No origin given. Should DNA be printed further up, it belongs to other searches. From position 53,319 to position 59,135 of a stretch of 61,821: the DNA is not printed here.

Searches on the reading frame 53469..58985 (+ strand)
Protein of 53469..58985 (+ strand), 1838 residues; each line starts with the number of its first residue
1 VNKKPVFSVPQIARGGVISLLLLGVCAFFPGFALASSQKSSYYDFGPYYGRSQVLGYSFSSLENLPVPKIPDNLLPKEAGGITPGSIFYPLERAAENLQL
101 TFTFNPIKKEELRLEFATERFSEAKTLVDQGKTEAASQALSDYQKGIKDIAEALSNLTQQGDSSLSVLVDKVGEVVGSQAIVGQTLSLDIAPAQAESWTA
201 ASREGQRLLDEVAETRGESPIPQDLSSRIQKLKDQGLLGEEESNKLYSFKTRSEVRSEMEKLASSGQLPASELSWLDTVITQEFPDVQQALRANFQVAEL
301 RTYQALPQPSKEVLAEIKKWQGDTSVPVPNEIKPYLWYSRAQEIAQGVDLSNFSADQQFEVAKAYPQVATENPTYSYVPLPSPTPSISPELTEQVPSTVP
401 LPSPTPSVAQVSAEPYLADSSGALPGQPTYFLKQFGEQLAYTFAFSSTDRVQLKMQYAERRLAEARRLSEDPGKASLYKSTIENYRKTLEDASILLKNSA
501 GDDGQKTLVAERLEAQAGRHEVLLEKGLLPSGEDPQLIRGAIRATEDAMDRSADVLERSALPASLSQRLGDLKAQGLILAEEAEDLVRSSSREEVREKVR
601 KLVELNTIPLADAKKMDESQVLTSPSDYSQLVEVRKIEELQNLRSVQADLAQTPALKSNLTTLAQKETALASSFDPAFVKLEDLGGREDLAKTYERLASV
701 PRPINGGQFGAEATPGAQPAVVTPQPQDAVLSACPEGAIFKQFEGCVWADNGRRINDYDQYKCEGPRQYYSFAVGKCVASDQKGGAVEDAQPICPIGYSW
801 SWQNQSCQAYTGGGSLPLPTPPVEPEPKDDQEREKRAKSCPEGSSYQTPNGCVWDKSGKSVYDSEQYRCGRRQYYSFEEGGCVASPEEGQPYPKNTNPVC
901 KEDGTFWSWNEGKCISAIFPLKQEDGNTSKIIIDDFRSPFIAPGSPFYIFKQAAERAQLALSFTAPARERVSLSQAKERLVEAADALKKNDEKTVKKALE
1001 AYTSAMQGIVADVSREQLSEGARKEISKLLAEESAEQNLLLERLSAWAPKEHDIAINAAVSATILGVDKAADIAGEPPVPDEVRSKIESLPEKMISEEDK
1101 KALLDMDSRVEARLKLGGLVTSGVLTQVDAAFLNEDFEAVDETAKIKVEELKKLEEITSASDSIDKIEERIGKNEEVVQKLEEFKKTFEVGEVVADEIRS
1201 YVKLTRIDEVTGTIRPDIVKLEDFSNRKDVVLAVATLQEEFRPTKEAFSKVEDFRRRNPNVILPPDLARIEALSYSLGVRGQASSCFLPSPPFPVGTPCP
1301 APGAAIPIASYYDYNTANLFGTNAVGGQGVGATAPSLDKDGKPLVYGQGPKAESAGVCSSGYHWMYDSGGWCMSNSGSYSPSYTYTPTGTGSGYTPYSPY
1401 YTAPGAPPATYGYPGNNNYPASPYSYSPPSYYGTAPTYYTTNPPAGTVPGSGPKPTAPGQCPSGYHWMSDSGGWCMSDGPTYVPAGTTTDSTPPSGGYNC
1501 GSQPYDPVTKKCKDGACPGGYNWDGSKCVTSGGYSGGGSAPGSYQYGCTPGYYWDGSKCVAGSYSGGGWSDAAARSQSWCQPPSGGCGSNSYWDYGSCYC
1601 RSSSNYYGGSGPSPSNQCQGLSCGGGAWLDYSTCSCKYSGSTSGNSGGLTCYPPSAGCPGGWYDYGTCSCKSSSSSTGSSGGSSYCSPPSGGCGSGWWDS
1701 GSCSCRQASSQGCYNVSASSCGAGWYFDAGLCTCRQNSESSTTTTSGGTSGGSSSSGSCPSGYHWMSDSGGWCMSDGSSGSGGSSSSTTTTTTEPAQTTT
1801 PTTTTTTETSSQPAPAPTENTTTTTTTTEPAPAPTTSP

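Call 11: search_protein_families(library=pfam, max_evalue=0.001, proteins=[window:53469-58985:+])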
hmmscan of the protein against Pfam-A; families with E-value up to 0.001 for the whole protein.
window:53469-58985:+ (1838 aa): 1 family
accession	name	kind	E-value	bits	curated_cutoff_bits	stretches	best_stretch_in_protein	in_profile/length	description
PF18915.5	DUF5667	-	3.8e-47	159.2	27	3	81-162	1-83/99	Domain of unknown function (DUF5667)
